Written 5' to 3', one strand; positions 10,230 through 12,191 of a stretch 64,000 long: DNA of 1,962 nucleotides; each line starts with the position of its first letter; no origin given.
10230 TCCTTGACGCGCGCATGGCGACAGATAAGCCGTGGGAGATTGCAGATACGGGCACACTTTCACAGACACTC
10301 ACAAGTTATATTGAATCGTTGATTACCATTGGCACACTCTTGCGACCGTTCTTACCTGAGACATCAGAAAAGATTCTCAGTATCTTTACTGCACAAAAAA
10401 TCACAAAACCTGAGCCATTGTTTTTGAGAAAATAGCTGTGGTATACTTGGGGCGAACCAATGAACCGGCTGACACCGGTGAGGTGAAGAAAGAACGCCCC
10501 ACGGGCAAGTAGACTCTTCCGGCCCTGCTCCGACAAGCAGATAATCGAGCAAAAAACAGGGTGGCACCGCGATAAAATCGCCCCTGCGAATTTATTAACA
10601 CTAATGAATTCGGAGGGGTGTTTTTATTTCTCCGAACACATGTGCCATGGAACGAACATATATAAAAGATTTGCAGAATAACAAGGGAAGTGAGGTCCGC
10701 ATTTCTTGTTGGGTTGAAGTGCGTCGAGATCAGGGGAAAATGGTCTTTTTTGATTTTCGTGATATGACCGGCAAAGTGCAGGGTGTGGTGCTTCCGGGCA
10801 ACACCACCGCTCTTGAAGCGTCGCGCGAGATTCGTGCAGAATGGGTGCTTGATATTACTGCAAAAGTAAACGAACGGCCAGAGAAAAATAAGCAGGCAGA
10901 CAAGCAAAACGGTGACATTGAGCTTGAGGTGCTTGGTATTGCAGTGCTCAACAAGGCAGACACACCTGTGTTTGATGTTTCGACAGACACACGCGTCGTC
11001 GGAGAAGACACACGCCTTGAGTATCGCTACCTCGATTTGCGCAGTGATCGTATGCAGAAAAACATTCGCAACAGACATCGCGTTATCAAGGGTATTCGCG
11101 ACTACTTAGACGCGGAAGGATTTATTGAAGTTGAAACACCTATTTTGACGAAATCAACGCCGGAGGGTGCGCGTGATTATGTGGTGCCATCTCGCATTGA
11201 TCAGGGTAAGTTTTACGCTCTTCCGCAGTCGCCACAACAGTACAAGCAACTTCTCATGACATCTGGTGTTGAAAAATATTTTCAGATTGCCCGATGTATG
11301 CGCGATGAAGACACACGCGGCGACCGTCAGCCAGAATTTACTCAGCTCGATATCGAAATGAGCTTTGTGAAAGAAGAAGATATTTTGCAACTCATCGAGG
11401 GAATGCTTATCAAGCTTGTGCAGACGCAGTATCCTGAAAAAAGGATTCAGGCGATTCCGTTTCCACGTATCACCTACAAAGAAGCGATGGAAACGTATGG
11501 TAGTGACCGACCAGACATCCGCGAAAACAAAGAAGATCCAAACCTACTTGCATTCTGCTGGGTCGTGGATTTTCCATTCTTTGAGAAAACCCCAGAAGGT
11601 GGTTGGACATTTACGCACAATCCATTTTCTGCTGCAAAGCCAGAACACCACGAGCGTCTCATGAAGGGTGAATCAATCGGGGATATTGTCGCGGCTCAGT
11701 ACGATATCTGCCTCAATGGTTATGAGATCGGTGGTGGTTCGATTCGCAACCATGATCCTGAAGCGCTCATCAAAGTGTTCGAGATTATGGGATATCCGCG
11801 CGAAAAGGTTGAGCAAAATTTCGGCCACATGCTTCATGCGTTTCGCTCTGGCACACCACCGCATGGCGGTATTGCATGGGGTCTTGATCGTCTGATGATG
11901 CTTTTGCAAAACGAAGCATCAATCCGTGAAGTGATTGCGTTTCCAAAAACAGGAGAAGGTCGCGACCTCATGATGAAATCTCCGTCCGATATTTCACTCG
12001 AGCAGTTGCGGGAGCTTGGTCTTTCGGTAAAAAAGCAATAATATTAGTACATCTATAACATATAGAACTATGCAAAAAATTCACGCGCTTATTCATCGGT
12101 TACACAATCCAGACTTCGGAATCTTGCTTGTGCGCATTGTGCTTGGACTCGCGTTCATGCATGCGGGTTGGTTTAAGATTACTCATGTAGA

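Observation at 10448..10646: Canonical T-box antiterminator/terminator leader upstream of aspS, with a very short Stem I and the GAC specifier in an apical loop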

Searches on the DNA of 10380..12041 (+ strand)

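Call 4: search_rna_families(source=window, start=10380, end=10700, threshold=evalue, max_evalue=10, show_alignments=4)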
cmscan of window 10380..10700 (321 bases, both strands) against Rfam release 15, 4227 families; matches with E-value up to 10: 4.
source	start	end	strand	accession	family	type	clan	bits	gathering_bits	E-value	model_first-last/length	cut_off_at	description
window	10451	10588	+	RF00230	T-box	Cis-reg; leader;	-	31.6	93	1.6e-05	1-219/219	no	T-box leader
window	10572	10627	-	RF04228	MIR6140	Gene; miRNA;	-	20.7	140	0.15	1-165/165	no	MIR6140 microRNA precursor family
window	10572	10627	-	RF04263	MIR2593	Gene; miRNA;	-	15.5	96.2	8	1-116/116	no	MIR2593 microRNA precursor family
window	10457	10562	-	RF02169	PVT1_6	Gene; lncRNA;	-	13.3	45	4.4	1-113/113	no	Pvt1 oncogene conserved region 6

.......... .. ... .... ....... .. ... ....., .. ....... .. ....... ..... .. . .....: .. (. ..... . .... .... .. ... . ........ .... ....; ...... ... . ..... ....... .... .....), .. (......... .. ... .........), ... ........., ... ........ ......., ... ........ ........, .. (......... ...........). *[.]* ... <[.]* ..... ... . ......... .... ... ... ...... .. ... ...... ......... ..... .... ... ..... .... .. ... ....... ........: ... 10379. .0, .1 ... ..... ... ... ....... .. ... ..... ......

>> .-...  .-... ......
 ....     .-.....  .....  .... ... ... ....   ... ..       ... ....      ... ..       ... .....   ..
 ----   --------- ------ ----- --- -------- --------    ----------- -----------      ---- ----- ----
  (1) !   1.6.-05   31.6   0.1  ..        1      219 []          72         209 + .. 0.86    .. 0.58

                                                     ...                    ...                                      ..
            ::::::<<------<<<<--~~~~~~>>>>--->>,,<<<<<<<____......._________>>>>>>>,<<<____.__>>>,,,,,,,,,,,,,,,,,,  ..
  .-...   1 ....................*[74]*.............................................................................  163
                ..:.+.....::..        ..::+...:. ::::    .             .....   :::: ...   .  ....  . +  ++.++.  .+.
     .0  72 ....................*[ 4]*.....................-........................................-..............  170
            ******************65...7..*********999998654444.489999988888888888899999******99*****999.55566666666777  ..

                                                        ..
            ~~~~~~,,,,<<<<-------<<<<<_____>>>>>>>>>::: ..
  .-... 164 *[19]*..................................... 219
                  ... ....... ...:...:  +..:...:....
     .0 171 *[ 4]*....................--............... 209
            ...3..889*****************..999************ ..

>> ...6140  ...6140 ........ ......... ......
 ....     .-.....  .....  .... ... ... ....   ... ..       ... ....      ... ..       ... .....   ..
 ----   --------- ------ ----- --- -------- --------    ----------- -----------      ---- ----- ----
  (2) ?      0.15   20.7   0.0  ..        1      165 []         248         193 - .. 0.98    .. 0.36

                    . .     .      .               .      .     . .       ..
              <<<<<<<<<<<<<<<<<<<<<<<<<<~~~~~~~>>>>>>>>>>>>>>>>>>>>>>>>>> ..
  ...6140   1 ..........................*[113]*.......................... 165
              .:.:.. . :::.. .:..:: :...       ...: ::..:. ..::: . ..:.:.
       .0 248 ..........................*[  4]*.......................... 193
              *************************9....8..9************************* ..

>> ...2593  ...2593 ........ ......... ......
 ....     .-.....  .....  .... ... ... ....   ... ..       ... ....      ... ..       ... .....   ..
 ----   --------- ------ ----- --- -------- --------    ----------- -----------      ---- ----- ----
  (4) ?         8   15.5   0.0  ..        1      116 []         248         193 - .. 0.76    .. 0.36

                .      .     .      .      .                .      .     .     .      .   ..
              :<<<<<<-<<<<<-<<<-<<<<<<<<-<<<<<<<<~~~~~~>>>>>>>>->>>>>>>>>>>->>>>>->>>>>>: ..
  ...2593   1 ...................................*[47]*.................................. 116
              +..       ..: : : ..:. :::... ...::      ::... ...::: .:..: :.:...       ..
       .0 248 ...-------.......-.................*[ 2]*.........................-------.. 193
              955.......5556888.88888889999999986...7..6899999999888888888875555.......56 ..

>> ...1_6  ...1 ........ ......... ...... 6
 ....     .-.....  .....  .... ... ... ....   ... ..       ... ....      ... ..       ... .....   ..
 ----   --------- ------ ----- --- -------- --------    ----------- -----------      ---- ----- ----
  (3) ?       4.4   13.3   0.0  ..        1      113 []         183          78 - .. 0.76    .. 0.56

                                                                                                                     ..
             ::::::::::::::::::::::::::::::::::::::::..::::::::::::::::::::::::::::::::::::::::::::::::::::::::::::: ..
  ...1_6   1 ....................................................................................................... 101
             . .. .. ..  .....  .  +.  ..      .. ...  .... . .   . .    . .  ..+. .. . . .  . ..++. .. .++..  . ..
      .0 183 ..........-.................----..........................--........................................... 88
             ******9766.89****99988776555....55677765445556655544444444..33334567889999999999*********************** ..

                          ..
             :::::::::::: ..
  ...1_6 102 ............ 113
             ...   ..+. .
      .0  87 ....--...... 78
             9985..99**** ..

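Call 44: search_with_rna_model(model_id=R1, sources=[L100, L101, L102, L103, L104, L105, L106, L107, L108, L109, L110, L111, L112, L113, L114, L115, L116, L117, L118, L119, L120, L121, L122, L123, L124, L125, L126, L127, L128, L129, L130, L131, L132, L133, L134, L135, L136, L137, L138, L139, L140, L141, L142, L143, L144, L145, L146, L147, L148, L149, L150, L151, L152, L153, L154, L155, L156, L157, L158, L159, L160], max_evalue=1)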
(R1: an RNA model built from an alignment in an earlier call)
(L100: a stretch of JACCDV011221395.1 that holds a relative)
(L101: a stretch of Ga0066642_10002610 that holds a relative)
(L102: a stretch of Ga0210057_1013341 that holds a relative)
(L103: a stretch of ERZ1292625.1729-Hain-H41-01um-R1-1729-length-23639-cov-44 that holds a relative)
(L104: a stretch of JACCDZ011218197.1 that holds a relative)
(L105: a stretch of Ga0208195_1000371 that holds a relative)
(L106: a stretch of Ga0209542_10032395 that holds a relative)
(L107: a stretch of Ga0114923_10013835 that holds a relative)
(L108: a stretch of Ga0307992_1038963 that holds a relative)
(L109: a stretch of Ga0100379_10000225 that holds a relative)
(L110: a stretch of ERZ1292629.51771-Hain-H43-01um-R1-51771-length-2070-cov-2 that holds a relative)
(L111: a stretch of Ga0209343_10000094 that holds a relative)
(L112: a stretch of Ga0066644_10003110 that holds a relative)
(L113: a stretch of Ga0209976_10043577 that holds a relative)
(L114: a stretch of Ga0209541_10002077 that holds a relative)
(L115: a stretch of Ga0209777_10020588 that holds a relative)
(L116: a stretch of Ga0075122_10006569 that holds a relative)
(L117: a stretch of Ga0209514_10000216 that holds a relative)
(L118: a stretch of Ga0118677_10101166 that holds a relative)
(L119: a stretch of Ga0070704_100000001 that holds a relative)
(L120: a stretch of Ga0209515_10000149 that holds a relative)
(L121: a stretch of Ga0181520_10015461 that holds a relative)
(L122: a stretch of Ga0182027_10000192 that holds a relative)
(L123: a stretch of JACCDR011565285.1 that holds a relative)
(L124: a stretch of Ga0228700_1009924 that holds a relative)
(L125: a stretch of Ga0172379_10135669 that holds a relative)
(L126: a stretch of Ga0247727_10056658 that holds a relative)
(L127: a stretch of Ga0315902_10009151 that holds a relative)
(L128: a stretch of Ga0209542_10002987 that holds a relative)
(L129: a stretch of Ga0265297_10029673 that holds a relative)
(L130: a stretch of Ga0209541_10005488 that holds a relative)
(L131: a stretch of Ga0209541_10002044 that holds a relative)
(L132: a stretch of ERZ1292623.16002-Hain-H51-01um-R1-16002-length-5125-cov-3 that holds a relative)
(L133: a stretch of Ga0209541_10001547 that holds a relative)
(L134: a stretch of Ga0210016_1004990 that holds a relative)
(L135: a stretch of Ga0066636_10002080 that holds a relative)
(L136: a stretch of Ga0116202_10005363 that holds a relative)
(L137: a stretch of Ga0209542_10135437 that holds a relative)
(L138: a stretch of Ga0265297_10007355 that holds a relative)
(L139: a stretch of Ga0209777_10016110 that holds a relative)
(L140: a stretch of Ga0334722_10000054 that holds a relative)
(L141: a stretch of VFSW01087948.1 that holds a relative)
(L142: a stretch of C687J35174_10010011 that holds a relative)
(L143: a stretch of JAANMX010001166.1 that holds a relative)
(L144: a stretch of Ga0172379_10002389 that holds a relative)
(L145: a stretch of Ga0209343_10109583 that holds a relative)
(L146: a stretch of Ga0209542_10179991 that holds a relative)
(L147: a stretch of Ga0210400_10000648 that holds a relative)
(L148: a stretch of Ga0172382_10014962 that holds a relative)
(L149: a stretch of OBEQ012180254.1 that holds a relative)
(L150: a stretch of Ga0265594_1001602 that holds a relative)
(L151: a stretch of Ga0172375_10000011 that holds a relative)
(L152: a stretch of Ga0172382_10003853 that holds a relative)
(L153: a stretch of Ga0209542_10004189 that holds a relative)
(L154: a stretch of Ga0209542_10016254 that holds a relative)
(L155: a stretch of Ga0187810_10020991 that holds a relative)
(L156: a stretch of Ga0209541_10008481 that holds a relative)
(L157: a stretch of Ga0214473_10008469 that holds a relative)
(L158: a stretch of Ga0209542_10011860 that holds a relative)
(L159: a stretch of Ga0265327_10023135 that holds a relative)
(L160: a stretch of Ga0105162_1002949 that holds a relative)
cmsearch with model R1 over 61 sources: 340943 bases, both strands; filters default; matches with E-value up to 1: 3.
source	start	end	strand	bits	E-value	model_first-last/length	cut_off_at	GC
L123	2429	2620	+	77.9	1.5e-21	1-126/126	no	0.55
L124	1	84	+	44.6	2e-11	52-126/126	5'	0.51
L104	1064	1153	+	35.3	1.3e-08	1-126/126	no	0.54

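Call 60: search_rna_families(sources=[L005, L007, L008, L010, L012, L014, L024, L034, L047, L063, L070, L084, L094, L097, L099, L104, L123, L124], threshold=gathering)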
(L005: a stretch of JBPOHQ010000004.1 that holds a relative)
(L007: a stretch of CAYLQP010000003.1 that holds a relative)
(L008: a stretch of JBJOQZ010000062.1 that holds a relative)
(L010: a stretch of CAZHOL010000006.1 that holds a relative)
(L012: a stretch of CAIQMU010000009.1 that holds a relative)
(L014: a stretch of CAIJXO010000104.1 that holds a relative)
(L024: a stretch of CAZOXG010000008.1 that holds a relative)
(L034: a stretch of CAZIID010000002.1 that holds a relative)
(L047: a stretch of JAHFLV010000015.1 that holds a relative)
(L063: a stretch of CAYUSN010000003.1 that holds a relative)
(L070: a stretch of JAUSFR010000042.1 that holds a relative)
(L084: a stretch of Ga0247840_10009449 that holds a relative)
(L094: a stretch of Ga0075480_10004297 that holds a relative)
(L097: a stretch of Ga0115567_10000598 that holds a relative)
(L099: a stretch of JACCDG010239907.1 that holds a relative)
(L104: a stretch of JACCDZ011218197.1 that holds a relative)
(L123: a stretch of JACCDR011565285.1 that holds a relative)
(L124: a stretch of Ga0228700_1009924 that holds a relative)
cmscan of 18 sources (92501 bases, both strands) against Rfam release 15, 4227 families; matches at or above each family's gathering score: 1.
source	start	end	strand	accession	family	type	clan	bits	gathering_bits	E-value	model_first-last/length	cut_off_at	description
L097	7326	7398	+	RF00005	tRNA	Gene; tRNA;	CL00001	69.8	29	5.3e-13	1-71/71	no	tRNA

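Call 86: search_with_rna_model(model_id=R1, sources=[L164, L165, L166, L167], max_evalue=1, show_alignments=4)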
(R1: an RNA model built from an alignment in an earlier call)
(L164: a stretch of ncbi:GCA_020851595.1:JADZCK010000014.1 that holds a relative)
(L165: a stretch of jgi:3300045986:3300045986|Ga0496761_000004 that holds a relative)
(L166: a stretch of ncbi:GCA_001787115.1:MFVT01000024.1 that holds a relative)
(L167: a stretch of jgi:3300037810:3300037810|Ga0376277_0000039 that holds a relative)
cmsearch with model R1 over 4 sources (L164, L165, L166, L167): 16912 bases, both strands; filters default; matches with E-value up to 1: 1.
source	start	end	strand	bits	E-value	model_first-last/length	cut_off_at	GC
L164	615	707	+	41.1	1.1e-11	1-126/126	no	0.46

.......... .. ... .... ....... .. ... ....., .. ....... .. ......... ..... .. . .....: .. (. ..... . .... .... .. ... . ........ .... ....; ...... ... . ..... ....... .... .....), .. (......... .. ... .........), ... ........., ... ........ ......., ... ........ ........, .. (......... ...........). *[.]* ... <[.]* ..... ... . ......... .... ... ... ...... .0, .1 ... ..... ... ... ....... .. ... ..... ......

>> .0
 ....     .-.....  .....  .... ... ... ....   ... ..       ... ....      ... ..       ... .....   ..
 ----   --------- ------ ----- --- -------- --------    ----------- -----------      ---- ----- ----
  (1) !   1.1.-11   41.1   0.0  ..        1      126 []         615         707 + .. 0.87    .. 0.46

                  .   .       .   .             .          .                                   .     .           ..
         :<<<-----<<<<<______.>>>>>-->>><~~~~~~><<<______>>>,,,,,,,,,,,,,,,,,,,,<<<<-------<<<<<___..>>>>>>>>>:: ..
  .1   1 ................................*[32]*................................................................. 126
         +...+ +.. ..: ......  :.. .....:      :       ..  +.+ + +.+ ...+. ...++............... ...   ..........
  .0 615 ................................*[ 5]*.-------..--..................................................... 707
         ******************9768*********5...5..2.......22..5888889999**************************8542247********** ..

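Call 90: search_with_rna_model(model_id=R1, sources=[L168, L169, L170], max_evalue=1, show_alignments=3)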
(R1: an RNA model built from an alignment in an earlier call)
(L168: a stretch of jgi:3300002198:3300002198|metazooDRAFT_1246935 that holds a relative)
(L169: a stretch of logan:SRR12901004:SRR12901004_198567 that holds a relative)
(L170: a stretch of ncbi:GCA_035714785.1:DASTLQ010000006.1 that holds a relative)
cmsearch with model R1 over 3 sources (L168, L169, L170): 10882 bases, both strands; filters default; matches with E-value up to 1: 2.
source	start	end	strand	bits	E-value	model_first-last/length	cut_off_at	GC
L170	974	1127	+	66.7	1.2e-19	1-126/126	no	0.55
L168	752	876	+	41.6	5.1e-12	1-126/126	no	0.45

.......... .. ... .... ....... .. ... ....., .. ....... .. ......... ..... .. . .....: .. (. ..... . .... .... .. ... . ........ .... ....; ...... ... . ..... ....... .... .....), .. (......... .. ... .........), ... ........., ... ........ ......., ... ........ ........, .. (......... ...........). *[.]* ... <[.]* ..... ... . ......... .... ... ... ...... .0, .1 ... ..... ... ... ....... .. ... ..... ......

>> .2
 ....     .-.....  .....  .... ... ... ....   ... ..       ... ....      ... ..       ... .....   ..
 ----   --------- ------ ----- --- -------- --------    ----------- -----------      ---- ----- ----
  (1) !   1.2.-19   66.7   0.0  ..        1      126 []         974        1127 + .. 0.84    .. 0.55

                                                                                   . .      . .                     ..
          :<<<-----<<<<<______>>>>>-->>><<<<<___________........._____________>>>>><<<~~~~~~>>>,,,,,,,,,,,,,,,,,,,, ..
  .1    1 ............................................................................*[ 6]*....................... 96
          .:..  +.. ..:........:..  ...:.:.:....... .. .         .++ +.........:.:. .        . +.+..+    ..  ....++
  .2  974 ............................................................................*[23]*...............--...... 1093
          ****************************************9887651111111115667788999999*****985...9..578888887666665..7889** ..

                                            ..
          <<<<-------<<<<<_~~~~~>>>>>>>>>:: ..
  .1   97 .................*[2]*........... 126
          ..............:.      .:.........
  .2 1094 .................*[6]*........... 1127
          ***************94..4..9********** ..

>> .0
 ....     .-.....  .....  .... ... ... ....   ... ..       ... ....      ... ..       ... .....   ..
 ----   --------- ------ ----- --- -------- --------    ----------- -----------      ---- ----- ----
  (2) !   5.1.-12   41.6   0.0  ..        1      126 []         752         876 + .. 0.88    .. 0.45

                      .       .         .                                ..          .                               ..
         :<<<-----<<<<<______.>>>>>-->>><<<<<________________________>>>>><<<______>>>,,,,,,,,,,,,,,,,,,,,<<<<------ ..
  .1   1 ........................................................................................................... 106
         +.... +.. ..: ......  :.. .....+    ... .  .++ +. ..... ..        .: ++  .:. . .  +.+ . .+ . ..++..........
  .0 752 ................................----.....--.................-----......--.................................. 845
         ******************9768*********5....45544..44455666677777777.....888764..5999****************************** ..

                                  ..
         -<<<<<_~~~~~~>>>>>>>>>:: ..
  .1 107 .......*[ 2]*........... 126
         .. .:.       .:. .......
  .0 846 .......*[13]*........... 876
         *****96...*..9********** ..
